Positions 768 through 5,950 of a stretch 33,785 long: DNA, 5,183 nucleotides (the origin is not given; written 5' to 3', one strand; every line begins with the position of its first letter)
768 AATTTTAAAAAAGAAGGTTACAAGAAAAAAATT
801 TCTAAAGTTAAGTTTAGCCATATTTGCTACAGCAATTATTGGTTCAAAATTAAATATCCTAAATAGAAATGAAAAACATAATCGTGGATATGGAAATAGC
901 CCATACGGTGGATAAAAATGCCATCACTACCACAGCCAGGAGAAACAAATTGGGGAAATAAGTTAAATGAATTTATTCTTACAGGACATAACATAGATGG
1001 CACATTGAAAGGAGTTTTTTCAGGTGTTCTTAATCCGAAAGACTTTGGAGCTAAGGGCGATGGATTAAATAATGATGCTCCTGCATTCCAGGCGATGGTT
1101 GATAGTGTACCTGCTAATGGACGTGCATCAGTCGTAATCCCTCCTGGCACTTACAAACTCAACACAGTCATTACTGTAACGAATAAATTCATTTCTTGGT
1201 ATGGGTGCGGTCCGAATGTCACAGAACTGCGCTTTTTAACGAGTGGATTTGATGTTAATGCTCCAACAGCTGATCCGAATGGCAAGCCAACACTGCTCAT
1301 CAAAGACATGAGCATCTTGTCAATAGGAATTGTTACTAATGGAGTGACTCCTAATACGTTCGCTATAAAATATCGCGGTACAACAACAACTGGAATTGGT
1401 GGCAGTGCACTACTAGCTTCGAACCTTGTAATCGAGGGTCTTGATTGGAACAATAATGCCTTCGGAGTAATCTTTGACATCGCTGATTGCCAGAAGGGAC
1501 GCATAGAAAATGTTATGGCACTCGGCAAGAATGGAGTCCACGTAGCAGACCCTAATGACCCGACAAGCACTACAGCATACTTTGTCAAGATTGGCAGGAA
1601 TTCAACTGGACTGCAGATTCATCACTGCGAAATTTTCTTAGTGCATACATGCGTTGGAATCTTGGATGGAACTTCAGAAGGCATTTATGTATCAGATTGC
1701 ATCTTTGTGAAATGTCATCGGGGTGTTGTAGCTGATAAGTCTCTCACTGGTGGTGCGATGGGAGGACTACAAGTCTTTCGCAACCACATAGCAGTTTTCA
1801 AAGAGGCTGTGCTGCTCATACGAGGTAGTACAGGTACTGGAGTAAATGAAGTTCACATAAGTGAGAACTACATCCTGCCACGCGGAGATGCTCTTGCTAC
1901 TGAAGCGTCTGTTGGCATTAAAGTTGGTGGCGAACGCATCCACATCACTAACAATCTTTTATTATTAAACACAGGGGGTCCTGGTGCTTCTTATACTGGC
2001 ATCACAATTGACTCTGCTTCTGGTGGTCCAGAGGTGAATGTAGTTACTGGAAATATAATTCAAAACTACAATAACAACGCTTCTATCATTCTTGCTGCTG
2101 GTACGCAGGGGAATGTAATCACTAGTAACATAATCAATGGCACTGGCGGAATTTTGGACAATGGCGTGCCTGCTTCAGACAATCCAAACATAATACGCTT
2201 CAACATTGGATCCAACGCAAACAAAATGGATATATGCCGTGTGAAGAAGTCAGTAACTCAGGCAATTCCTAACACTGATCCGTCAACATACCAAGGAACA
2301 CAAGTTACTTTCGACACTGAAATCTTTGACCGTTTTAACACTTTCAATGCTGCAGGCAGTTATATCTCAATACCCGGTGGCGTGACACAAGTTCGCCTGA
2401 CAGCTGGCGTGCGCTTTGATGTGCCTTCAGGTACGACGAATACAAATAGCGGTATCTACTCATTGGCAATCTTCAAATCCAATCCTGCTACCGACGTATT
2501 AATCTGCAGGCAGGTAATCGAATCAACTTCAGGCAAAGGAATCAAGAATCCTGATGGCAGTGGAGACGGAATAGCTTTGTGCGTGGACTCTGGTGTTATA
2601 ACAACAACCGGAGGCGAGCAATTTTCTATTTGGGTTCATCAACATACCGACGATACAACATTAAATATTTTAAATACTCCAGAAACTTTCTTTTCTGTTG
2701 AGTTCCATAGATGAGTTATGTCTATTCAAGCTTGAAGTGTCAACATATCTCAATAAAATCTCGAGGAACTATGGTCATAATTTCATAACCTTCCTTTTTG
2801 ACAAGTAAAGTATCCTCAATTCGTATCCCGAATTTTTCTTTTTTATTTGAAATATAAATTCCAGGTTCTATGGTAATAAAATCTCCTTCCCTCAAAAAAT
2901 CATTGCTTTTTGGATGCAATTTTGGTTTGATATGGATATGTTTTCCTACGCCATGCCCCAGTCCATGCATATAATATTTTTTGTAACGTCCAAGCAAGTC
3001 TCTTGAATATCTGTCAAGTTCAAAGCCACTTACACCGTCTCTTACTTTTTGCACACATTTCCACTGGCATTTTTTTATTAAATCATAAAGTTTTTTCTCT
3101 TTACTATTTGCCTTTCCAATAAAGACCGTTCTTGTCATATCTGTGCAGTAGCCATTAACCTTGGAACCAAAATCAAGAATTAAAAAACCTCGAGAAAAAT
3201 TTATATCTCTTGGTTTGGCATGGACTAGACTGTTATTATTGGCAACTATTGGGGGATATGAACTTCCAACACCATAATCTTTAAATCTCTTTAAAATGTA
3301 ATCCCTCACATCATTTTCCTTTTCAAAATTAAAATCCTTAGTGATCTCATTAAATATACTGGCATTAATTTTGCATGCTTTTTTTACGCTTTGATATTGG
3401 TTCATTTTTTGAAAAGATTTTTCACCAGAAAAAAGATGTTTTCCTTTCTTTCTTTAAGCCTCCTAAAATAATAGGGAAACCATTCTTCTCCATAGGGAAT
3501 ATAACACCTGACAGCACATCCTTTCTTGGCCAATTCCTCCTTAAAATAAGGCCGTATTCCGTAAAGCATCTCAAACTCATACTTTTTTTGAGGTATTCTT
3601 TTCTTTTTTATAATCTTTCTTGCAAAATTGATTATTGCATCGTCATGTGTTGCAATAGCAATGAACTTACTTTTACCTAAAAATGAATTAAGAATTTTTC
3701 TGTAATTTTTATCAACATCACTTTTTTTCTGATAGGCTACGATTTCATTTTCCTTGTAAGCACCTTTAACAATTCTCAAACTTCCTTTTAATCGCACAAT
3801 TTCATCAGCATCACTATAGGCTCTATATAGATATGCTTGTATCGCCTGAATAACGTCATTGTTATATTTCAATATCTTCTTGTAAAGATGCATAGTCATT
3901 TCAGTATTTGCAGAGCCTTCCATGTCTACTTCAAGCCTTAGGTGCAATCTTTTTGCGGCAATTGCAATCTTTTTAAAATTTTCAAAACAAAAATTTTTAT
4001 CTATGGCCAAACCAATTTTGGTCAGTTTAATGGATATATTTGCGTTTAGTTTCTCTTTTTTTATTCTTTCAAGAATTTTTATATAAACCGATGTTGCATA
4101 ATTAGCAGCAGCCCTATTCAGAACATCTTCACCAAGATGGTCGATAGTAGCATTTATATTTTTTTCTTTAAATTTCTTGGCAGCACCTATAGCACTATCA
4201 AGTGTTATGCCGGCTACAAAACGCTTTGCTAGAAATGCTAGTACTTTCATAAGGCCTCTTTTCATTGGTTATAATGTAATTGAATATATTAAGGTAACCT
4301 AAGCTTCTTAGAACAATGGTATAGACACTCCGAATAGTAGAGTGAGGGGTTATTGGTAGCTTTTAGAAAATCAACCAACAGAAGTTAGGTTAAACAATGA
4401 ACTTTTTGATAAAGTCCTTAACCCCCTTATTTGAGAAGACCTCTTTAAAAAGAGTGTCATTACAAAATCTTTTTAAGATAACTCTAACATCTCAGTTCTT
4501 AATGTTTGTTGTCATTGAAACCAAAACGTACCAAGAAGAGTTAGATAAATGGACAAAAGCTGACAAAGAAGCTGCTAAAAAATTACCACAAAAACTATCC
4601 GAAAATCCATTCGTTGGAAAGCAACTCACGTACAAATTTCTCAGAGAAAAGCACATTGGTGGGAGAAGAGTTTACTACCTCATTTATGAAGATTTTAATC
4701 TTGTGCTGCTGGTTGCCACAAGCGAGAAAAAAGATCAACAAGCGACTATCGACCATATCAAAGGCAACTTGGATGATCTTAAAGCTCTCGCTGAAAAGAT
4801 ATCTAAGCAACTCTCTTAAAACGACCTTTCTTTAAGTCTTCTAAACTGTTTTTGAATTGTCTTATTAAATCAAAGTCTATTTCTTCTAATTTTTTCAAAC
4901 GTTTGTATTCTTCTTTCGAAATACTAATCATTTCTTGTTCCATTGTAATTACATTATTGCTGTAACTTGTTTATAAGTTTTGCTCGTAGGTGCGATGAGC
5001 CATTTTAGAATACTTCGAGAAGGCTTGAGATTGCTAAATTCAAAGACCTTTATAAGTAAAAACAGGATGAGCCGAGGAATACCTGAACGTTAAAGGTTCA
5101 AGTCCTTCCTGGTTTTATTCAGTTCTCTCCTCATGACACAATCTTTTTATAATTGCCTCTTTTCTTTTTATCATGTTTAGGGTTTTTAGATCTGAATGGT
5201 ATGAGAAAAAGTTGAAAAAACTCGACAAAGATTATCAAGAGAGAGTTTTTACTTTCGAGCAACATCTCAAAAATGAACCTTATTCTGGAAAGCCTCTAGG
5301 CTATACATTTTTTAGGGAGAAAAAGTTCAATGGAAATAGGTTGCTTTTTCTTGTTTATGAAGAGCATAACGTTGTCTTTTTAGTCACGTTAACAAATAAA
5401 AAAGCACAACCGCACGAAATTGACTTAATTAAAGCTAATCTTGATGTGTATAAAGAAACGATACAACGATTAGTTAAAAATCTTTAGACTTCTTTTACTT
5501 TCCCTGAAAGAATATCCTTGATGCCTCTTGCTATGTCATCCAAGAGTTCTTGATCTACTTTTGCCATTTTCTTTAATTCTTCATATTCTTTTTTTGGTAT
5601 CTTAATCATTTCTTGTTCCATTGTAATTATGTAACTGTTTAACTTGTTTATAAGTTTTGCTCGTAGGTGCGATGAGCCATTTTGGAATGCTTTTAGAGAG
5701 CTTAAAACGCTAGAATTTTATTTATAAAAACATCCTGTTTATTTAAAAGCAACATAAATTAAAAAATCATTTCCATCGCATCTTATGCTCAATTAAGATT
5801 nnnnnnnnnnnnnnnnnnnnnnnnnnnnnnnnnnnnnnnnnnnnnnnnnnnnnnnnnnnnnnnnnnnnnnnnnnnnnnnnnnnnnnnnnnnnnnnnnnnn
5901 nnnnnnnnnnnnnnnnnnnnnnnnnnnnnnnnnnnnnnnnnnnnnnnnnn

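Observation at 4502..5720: Tandemly duplicated convergent RelE-like / RHH mini-protein modules with an invariant 43-nt upstream block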

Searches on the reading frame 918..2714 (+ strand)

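Call 61: search_protein_families(library=pfam, proteins=[window:918-2714:+], max_evalue=0.001)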
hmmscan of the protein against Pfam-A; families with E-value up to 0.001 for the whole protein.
window:918-2714:+ (598 aa): 1 family
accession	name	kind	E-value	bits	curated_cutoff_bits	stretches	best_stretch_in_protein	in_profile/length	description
PF12708.12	Pect-lyase_RHGA_epim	-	3.1e-07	30.9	27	1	39-269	3-211/213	Rhamnogalacturonase A/epimerase, pectate lyase-like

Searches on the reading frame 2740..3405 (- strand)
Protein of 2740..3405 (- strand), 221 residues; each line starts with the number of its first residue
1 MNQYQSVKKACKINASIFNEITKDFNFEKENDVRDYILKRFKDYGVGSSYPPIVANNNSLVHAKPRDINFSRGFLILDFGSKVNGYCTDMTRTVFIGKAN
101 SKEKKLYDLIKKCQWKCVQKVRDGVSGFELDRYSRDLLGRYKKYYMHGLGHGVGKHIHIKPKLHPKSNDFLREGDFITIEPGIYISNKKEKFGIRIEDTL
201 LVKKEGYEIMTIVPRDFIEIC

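Call 61: search_protein_families(library=pfam, proteins=[window:2740-3405:-], max_evalue=0.001)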
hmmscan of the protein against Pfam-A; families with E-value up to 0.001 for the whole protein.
window:2740-3405:- (221 aa): 1 family
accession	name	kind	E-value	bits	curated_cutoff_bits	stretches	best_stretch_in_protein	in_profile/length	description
PF00557.29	Peptidase_M24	-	6.5e-47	160.4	23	1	7-203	3-207/208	Metallopeptidase family M24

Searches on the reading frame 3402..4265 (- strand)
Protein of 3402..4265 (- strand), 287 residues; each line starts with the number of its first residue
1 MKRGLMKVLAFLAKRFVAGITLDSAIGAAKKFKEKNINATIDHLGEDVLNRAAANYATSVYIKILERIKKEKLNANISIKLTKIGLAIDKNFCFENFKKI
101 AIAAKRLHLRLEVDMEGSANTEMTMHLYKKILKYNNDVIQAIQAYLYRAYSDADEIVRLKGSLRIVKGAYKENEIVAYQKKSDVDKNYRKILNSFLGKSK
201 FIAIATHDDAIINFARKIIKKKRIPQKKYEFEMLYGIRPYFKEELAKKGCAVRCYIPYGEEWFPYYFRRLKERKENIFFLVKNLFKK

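Call 61: search_protein_families(library=pfam, proteins=[window:3402-4265:-], max_evalue=0.001)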
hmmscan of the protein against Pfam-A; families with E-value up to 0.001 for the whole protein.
window:3402-4265:- (287 aa): 1 family
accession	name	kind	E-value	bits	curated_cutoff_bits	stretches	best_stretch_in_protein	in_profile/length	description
PF01619.24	Pro_dh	-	1.7e-35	123.4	27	1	27-277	3-273/278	Proline dehydrogenase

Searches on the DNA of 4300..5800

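Call 7: search_rna_families(source=window, start=4300, end=5800, threshold=evalue, max_evalue=10, show_alignments=4)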
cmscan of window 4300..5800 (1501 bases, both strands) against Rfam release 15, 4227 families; matches with E-value up to 10: 6.
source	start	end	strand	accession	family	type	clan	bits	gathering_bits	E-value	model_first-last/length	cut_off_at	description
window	5175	5241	+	RF02153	NBR2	Gene; lncRNA;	-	20.1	40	4.7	1-63/63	no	Neighbour of BRCA1 gene 2 converved region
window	5308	5352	+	RF00480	HIV_FE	Cis-reg; frameshift_element;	-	19.4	45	9.4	1-52/52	no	HIV Ribosomal frameshift signal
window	4421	4519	-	RF01199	snR58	Gene; snRNA; snoRNA; CD-box;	CL00077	19.2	70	4.7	1-97/97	no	Small nucleolar RNA snR58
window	5290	5485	-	RF02590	Spy1186876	Gene; sRNA;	-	18.5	208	0.25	1-243/243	no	S. pyogenes small RNA 1186876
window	5209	5284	+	RF02777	OppA_thermometer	Cis-reg; thermoregulator;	-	14.5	290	0.41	1-304/304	no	OppA 5' UTR thermometer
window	4754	4848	+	RF00292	snoTBR5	Gene; snRNA; snoRNA; CD-box;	-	14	44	5.4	1-94/94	no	Small nucleolar RNA TBR5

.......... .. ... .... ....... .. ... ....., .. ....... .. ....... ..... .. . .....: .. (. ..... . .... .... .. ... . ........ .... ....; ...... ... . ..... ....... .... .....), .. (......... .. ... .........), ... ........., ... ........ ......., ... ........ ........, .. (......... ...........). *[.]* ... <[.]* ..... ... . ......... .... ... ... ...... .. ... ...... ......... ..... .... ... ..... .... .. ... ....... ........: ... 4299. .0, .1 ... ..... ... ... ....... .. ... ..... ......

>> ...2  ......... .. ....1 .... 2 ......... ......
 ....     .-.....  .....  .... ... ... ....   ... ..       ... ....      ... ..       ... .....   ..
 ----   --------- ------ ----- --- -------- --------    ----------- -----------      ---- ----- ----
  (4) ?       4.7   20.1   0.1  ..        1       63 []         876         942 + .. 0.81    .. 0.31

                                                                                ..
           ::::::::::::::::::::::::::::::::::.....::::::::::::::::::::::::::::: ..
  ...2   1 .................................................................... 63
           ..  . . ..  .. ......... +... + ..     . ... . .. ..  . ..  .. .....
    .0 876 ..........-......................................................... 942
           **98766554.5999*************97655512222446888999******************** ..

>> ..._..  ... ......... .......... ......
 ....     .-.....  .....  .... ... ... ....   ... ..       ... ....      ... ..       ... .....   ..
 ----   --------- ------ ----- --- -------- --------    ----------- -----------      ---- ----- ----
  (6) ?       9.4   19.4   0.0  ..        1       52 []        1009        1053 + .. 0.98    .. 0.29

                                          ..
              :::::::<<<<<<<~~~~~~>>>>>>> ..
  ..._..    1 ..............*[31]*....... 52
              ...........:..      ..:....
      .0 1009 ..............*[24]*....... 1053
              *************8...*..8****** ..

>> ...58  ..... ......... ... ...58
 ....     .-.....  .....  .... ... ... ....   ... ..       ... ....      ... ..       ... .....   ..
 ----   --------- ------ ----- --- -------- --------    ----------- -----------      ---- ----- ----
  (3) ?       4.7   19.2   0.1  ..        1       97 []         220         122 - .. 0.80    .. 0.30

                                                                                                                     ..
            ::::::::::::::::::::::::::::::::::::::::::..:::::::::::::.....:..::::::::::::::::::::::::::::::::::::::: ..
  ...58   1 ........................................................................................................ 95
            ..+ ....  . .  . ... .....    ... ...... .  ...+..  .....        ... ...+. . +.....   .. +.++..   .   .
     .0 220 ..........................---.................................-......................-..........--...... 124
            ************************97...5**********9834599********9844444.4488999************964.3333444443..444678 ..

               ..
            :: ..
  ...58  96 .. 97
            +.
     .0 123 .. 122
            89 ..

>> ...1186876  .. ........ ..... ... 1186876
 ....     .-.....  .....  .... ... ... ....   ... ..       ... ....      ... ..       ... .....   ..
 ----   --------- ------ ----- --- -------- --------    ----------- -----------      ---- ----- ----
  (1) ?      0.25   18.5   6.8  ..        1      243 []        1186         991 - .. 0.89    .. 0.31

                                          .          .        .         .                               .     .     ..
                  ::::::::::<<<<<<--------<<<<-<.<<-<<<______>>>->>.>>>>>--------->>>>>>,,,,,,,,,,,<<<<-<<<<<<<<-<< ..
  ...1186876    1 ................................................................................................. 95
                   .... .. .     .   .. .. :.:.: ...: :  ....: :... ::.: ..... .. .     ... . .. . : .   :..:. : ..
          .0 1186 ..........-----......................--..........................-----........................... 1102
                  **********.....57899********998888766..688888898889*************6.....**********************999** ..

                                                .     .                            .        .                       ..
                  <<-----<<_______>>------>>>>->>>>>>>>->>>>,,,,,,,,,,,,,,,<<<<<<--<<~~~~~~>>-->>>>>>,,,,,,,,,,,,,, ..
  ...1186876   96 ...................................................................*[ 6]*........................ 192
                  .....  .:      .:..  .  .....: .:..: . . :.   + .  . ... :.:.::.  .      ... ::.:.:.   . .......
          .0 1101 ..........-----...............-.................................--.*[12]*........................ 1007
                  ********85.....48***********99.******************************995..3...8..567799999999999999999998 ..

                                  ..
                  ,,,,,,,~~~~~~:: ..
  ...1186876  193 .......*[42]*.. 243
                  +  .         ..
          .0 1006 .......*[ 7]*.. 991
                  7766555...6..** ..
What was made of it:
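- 4963..5006 (-): 44-nt invariant block, copy 1. It is the core promoter of mini gene 1 plus about 23 nt further upstream. TATA (minus strand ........) is at 4970-4977, a BRE-like GCAAAA at 4978-4983, and the upstream part at 4984-5006. No Rfam match (call 7).
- On Structured non-coding RNA (the block): The Rfam scan of 4300-5800 at E up to 10 gave only chance-level hits elsewhere in the interval (call 7).
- There is no Rfam match at E up to 10 (call 7).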
